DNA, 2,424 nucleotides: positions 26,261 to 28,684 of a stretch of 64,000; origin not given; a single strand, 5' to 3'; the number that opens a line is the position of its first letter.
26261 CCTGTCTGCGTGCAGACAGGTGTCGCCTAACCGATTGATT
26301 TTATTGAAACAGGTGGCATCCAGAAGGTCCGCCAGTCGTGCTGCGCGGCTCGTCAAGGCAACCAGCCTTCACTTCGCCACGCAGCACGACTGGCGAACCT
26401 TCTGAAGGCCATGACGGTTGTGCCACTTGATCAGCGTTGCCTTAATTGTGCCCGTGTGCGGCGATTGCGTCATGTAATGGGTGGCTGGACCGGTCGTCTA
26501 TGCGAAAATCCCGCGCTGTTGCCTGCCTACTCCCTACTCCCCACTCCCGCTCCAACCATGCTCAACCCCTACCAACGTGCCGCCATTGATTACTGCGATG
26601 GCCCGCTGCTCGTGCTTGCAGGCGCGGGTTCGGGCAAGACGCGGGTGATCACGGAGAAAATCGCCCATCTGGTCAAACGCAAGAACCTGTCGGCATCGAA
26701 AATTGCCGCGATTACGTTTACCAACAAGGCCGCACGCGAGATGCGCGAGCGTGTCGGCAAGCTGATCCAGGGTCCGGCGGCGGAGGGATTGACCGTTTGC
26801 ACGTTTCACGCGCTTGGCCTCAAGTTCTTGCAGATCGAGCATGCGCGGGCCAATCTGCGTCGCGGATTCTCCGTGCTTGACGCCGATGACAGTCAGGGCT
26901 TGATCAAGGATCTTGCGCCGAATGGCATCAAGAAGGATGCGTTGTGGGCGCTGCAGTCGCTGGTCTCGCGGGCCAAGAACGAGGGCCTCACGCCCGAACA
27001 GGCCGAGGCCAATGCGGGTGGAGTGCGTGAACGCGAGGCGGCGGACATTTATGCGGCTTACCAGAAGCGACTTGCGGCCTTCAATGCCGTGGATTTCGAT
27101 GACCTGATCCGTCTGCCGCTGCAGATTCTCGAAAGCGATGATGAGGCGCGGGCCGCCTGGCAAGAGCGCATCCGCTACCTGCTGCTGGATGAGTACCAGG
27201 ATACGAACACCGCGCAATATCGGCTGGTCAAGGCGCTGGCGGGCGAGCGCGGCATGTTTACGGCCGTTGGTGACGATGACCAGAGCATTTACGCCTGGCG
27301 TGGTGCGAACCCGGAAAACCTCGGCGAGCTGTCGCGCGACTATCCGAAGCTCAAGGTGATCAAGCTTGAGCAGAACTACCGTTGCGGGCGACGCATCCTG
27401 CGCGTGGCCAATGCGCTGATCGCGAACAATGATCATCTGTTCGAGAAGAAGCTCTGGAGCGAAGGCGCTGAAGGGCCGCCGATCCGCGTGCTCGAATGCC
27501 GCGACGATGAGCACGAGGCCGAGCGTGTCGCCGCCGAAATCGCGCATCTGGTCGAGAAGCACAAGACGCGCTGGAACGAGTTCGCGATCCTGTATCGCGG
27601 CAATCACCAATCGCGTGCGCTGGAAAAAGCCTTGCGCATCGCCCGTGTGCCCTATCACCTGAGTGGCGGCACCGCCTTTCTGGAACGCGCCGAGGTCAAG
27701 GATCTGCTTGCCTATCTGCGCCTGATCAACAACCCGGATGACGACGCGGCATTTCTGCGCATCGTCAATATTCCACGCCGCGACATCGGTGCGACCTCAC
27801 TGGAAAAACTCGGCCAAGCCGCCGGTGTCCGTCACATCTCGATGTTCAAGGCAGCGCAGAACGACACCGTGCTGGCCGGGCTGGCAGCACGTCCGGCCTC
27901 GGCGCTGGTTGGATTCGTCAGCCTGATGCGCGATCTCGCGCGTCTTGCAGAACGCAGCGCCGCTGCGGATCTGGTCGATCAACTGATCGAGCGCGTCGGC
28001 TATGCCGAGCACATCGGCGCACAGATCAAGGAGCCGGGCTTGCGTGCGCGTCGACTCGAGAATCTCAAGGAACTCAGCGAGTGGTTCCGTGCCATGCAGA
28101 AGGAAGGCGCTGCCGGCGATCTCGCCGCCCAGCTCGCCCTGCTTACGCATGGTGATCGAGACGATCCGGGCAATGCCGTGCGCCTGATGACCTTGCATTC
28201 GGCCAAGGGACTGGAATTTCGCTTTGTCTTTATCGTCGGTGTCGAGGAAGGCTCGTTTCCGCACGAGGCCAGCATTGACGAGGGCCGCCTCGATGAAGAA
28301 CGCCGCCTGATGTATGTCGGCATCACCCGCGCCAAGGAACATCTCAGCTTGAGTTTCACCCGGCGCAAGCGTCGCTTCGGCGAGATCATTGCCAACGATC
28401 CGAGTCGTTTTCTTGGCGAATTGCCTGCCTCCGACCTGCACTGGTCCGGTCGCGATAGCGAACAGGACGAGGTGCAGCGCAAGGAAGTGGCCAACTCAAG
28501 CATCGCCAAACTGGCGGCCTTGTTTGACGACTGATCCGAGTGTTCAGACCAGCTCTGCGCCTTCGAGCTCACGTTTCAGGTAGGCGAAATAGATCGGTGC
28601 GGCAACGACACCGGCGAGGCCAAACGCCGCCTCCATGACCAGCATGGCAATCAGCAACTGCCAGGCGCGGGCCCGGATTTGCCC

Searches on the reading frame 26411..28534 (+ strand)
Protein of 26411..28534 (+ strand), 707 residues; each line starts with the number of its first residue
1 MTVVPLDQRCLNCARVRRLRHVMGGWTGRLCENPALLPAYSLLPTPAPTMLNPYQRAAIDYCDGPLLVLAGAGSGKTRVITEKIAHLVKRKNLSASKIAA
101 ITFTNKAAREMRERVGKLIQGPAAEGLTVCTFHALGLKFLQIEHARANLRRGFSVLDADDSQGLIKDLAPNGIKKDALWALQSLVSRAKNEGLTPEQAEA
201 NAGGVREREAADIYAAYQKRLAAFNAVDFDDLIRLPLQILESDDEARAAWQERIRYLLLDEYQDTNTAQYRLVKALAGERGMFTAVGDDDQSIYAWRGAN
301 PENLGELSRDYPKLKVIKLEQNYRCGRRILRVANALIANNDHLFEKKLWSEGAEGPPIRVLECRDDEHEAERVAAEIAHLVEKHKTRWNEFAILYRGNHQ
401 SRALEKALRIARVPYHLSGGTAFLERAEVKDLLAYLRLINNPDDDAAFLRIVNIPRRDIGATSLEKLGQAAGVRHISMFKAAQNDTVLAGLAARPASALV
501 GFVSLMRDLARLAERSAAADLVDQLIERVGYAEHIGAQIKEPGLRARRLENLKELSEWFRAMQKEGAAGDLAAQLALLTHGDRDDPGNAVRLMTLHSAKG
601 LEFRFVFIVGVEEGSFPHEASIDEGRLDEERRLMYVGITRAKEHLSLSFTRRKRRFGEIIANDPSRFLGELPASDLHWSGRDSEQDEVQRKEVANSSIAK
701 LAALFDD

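Call 37: search_protein_families(library=pfam, proteins=[window:26411-28534:+], max_evalue=0.0001)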
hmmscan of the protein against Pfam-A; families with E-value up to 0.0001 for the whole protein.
window:26411-28534:+ (707 aa): 6 families
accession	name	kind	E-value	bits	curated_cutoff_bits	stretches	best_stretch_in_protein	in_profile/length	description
PF00580.27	UvrD-helicase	-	7.7e-87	291.8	23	1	51-312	1-271/271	UvrD/REP helicase N-terminal domain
PF13361.12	UvrD_C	-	1.8e-70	238.5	25.6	1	317-651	1-349/350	UvrD-like helicase C-terminal domain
PF13245.12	AAA_19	-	4e-25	89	25.1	1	55-295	1-132/134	AAA domain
PF13538.12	UvrD_C_2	-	1.9e-10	40.9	27.4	1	590-647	2-51/52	UvrD-like helicase C-terminal domain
PF13604.12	AAA_30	-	7.5e-06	26.2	27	0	51-116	2-67/191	AAA domain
PF01443.25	Viral_helicase1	-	1.5e-05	25.3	21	0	574-645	169-224/228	Viral superfamily 1 RNA helicase core domain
